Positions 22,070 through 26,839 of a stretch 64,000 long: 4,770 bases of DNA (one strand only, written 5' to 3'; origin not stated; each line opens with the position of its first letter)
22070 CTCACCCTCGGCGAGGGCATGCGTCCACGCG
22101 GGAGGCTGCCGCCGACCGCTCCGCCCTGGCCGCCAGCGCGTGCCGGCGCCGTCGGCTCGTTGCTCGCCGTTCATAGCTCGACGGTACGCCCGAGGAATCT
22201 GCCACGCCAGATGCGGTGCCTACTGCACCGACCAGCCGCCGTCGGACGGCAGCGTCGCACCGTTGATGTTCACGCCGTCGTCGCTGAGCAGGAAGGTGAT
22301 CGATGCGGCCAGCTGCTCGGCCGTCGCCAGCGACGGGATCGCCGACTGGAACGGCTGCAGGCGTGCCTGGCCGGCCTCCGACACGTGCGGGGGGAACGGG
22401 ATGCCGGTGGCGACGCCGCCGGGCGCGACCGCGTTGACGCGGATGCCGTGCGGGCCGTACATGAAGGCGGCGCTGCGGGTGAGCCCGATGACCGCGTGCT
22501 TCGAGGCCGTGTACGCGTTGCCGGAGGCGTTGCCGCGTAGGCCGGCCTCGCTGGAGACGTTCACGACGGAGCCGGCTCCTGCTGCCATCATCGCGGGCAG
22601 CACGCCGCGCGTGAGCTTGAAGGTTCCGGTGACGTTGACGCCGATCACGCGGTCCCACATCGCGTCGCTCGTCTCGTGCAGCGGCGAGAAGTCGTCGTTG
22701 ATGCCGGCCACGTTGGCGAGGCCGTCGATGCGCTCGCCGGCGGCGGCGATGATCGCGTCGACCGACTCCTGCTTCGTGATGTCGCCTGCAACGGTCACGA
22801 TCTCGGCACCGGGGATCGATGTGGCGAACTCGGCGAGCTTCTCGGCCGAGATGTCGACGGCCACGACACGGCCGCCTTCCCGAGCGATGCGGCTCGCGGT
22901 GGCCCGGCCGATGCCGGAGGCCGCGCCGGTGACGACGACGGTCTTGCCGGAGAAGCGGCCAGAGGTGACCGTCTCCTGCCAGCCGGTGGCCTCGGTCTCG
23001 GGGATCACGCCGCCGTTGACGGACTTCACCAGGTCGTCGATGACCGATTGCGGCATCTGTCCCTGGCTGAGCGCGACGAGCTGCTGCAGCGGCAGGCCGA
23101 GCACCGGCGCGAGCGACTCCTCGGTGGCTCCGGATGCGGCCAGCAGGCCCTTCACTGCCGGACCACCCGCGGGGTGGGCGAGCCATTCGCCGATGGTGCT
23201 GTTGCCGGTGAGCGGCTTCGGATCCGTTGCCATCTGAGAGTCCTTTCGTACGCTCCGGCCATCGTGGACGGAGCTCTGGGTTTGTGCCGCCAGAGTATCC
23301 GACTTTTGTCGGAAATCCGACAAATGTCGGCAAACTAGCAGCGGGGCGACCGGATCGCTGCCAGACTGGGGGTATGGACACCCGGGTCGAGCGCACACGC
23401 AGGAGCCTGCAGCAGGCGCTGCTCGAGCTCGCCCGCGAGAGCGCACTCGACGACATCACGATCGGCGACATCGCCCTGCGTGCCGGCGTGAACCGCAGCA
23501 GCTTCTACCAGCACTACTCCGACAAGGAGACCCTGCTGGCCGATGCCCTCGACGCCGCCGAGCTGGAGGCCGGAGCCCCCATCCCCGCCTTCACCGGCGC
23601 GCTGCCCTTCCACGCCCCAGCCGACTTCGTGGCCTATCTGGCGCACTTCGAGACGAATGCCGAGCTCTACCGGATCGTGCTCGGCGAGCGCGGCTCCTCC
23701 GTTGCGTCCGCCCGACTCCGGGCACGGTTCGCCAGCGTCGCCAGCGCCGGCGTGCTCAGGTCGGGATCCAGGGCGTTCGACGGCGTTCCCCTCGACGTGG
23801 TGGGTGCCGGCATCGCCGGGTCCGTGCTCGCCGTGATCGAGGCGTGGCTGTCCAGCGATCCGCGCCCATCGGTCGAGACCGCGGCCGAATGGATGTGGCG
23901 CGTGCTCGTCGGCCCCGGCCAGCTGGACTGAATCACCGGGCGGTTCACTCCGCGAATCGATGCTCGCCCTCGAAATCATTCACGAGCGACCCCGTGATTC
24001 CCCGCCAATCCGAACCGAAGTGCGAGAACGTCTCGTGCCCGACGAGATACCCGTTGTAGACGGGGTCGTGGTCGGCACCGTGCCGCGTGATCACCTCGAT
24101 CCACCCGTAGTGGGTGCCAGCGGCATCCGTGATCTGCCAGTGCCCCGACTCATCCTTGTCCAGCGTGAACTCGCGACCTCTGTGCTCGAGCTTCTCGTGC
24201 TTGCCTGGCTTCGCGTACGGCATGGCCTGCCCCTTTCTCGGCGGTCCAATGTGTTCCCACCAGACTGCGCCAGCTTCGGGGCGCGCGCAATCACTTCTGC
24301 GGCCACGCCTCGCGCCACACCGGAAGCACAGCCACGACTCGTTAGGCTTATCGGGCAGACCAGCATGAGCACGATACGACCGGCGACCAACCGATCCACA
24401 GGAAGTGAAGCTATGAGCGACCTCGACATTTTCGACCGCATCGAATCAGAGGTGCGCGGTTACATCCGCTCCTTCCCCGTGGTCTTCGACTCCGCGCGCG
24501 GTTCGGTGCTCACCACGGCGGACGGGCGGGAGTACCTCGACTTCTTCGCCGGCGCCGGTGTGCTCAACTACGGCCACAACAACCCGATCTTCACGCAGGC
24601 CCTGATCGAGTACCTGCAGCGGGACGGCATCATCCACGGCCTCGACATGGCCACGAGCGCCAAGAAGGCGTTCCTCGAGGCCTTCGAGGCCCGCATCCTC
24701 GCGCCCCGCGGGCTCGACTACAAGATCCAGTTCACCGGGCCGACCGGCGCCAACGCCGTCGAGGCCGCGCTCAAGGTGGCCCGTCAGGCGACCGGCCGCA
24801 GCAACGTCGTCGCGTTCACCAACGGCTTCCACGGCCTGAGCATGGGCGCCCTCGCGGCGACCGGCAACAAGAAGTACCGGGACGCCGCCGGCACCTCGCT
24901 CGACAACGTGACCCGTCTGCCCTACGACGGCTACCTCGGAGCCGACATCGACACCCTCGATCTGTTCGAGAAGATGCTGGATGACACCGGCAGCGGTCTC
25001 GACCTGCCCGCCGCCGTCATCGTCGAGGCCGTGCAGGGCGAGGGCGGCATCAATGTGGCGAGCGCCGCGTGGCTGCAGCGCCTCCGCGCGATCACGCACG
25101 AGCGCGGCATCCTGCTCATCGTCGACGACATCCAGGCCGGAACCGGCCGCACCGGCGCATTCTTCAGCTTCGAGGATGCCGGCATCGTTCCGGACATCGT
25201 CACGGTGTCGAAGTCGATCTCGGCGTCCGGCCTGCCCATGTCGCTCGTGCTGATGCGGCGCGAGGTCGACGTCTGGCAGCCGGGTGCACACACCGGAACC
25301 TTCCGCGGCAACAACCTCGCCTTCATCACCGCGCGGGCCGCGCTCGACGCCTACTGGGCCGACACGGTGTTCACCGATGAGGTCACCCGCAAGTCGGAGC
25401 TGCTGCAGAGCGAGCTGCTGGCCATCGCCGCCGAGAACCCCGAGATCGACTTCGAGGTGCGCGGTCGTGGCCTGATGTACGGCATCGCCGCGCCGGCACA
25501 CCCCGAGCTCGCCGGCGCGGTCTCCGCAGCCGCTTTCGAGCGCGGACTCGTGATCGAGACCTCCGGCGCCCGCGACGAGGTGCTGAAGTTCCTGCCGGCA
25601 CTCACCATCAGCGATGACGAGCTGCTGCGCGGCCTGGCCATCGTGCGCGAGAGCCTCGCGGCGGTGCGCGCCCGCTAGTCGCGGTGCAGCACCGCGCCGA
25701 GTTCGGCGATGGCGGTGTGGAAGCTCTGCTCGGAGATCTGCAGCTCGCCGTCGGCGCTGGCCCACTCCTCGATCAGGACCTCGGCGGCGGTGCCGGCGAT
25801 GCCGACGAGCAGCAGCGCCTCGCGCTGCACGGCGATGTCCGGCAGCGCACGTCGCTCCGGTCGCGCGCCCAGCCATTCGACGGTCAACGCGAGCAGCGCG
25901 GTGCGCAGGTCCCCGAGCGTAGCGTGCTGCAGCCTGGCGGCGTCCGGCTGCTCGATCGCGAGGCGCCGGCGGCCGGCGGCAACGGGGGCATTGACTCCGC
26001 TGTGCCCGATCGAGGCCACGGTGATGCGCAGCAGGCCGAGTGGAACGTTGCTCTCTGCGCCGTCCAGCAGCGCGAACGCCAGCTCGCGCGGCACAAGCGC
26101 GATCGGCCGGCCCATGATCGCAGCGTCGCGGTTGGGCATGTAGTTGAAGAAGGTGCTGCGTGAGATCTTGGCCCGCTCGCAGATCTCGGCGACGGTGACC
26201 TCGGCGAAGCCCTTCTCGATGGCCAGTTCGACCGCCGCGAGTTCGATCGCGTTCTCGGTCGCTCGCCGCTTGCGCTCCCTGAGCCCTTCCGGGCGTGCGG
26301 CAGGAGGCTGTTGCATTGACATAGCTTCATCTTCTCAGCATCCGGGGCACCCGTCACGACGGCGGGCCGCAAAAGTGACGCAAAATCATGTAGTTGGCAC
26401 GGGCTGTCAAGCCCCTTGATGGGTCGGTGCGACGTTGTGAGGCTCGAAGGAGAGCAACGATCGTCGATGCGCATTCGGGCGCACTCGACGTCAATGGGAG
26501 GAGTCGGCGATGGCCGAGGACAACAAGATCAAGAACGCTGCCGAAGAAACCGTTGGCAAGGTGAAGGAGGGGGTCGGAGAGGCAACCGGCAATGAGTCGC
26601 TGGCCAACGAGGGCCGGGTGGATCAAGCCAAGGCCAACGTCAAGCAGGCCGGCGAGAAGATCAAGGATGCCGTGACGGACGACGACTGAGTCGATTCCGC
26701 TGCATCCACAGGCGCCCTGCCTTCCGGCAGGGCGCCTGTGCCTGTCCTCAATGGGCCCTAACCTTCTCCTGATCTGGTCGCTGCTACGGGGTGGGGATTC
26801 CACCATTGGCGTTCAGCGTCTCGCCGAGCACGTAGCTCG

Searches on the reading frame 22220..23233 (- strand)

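Call 76: search_protein_families(library=pfam, proteins=[window:22220-23233:-], max_evalue=0.00001)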
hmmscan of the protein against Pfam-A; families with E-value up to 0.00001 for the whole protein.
window:22220-23233:- (337 aa): 4 families
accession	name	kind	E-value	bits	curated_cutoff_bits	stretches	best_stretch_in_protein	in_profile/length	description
PF00106.31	adh_short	-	2.8e-55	187.3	26.6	1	97-277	1-185/195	short chain dehydrogenase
PF13561.12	adh_short_C2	-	7.7e-53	179.9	27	1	103-335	1-236/236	Enoyl-(Acyl carrier protein) reductase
PF08659.16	KR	-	4.7e-13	49.9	22.6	1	98-247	2-155/180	KR domain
PF01370.27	Epimerase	-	1.5e-06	28.3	20.9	1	99-267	1-168/240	NAD dependent epimerase/dehydratase family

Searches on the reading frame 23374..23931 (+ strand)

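Call 76: search_protein_families(library=pfam, proteins=[window:23374-23931:+], max_evalue=0.00001)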
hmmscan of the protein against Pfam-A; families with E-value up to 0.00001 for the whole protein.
window:23374-23931:+ (185 aa): 1 family
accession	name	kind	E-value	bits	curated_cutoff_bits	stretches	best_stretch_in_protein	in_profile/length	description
PF00440.29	TetR_N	-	1.9e-08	34.4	24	1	16-56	5-45/47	Bacterial regulatory proteins, tetR family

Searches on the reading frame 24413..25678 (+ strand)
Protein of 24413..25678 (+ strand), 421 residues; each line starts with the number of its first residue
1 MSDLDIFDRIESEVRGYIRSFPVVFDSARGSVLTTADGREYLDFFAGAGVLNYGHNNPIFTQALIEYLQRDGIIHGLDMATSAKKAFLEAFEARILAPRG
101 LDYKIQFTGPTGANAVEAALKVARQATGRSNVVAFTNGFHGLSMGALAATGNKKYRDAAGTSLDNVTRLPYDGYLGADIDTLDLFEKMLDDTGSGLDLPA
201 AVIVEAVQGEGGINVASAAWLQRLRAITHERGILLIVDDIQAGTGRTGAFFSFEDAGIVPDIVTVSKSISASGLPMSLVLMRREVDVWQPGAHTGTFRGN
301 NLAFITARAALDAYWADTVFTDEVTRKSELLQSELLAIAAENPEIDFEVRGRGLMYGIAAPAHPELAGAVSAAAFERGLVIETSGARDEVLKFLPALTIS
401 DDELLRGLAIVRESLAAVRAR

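Call 76: search_protein_families(library=pfam, proteins=[window:24413-25678:+], max_evalue=0.00001)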
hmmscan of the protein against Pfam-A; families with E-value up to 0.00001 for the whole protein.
window:24413-25678:+ (421 aa): 1 family
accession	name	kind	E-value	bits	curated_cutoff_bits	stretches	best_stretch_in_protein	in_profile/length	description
PF00202.27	Aminotran_3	-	1.4e-81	274.7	30.5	1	21-411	9-399/403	Aminotransferase class-III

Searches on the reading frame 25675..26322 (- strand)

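Call 76: search_protein_families(library=pfam, proteins=[window:25675-26322:-], max_evalue=0.00001)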
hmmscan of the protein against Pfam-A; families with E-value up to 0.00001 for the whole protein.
window:25675-26322:- (215 aa): 1 family
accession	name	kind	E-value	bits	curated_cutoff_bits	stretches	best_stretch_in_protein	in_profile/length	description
PF00440.29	TetR_N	-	2.9e-09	37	24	1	29-66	4-41/47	Bacterial regulatory proteins, tetR family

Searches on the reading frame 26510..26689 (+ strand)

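Call 44: search_protein_families(library=pfam, proteins=[window:26510-26689:+], max_evalue=0.001)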
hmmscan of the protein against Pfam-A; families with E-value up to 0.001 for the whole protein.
window:26510-26689:+ (59 aa): 1 family
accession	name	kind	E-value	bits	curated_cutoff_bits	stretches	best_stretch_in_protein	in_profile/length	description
PF05532.17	CsbD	-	1.3e-16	60.6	40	1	5-56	1-52/53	CsbD-like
